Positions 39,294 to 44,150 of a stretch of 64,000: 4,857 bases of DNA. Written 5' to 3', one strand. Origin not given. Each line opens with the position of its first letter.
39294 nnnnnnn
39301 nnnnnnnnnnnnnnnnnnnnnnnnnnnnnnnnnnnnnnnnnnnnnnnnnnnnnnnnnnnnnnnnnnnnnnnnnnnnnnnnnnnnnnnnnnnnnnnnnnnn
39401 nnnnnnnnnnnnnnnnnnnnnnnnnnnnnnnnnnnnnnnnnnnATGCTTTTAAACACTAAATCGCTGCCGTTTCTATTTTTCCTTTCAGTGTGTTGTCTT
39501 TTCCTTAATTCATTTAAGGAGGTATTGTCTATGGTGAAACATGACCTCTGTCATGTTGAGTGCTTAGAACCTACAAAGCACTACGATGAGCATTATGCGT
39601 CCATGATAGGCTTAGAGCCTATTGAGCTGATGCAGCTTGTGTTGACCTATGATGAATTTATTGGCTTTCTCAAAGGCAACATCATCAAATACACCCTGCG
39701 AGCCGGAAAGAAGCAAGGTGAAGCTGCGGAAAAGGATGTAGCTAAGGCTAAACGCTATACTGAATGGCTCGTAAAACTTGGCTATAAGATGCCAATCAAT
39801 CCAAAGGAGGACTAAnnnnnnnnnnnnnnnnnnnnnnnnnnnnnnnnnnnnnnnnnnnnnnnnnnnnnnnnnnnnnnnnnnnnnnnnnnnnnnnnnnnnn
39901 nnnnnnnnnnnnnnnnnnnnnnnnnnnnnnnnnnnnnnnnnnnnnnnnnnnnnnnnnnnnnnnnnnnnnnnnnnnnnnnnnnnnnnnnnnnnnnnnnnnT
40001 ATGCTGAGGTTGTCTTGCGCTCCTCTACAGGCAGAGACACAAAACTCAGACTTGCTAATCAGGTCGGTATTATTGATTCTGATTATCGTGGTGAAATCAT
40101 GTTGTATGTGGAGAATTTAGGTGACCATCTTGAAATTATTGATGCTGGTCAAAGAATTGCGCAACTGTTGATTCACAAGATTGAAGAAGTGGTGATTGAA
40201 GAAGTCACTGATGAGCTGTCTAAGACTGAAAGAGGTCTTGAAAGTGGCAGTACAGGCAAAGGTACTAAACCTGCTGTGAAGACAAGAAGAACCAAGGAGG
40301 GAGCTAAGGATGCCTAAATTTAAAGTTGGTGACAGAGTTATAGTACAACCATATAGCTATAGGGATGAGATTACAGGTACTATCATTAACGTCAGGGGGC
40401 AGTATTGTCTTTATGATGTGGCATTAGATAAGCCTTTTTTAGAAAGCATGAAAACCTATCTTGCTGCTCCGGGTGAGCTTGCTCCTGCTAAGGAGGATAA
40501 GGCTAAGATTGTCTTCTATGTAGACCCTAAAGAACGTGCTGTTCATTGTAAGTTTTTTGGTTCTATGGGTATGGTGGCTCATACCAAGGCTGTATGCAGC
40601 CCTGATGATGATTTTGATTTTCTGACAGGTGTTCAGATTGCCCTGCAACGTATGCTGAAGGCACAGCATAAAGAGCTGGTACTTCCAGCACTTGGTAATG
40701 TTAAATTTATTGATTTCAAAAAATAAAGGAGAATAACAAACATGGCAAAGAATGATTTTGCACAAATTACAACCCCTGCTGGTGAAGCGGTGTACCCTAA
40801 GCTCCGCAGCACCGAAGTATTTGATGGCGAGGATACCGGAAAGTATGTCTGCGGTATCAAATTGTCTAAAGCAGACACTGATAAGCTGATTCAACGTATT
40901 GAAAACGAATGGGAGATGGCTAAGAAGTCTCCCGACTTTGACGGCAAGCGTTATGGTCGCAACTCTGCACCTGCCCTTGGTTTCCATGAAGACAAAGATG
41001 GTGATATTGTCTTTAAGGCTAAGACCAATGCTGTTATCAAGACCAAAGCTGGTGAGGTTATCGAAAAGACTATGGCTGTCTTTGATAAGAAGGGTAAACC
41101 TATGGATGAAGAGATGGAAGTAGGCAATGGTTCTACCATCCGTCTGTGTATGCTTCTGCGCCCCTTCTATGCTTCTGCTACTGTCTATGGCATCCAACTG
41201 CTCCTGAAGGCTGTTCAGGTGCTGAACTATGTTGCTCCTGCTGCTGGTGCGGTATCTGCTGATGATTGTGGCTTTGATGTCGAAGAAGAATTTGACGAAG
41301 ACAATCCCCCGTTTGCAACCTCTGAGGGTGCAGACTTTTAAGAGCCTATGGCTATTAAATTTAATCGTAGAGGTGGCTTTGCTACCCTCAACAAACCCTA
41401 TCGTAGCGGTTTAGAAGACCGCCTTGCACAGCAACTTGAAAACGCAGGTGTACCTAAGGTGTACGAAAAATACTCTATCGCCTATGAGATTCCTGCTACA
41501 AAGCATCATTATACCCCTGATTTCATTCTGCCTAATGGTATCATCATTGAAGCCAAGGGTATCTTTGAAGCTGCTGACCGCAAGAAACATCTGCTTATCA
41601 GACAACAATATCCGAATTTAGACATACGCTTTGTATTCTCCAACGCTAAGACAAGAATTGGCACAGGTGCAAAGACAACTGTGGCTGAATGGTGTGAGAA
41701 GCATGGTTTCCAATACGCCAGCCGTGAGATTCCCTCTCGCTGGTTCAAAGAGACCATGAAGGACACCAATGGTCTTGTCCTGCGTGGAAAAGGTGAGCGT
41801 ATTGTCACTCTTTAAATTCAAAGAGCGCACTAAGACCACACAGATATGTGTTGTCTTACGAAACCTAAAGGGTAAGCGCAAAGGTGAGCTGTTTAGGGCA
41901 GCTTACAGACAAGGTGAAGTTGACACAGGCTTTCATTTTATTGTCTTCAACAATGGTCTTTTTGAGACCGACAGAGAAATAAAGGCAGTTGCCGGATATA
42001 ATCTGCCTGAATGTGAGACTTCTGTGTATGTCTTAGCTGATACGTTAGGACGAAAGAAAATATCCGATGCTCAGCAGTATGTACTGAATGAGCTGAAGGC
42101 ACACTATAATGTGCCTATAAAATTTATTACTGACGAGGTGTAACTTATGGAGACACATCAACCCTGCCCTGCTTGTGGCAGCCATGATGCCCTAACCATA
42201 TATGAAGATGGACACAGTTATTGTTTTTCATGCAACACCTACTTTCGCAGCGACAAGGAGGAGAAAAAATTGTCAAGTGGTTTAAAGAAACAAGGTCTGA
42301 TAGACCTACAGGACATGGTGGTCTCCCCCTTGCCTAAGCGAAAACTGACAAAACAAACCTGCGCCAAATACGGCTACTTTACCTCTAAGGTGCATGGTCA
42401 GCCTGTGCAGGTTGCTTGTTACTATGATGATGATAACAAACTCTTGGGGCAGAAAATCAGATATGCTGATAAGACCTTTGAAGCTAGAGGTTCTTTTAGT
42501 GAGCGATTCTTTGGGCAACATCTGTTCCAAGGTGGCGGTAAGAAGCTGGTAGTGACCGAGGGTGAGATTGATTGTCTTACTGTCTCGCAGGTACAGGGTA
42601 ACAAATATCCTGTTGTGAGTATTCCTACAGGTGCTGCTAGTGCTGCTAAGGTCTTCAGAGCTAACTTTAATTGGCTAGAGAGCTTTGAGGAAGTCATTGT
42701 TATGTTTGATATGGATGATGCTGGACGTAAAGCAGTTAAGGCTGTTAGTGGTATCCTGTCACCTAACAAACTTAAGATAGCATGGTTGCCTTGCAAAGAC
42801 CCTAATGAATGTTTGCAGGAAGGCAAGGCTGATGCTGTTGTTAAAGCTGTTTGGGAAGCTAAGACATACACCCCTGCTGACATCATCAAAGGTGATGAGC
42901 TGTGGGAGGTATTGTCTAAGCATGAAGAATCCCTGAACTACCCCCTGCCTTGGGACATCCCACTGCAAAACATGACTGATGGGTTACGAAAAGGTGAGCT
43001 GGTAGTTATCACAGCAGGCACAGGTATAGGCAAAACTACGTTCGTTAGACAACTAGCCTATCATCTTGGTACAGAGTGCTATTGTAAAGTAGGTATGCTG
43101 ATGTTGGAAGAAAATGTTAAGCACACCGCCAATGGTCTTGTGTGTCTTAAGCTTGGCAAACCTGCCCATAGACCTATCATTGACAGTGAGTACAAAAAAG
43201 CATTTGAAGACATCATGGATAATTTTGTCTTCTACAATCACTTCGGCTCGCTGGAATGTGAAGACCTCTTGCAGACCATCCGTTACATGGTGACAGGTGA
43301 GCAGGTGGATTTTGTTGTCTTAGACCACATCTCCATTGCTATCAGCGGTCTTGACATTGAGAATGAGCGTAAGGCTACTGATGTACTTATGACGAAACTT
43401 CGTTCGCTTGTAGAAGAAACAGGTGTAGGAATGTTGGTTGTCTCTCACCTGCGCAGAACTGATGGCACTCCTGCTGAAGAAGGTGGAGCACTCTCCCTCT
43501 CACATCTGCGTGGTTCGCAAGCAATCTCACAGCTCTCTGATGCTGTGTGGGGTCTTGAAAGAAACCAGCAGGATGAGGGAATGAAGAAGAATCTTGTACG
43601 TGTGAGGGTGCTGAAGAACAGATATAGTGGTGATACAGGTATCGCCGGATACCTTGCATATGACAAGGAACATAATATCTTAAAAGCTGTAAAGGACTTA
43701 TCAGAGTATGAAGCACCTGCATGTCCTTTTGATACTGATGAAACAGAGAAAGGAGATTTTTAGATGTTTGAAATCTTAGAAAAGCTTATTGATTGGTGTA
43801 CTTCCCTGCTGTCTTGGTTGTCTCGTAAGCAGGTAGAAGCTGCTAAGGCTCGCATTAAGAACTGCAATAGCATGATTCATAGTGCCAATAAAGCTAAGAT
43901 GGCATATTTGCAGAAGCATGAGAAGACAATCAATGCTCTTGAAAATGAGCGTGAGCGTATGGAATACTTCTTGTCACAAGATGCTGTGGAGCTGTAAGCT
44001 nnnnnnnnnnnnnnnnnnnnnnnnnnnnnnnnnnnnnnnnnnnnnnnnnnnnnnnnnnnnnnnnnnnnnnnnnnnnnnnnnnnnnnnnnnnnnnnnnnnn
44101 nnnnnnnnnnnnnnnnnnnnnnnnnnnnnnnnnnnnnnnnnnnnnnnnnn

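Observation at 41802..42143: T7-lysozyme homologue lacking most Zn/catalytic residues: a candidate dedicated RNAP regulator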

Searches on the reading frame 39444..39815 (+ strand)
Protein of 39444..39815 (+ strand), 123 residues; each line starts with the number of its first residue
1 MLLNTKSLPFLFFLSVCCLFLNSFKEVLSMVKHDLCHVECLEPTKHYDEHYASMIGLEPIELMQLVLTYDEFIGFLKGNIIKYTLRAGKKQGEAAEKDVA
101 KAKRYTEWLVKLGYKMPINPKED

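Call 12: search_protein_families(library=pfam, proteins=[window:39444-39815:+], max_evalue=0.001)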
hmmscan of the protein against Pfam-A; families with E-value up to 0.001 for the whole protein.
window:39444-39815:+ (123 aa): 1 family
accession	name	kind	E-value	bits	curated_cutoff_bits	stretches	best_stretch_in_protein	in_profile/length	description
PF11753.13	DUF3310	-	9.9e-16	58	24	1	49-106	5-59/60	Protein of unknwon function (DUF3310)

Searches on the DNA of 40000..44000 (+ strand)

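Call 5: search_dna_similar(query=window:40000-44000:+, collection=phages, mode=near)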
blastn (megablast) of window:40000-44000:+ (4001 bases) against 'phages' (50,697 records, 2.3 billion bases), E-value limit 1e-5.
No match.
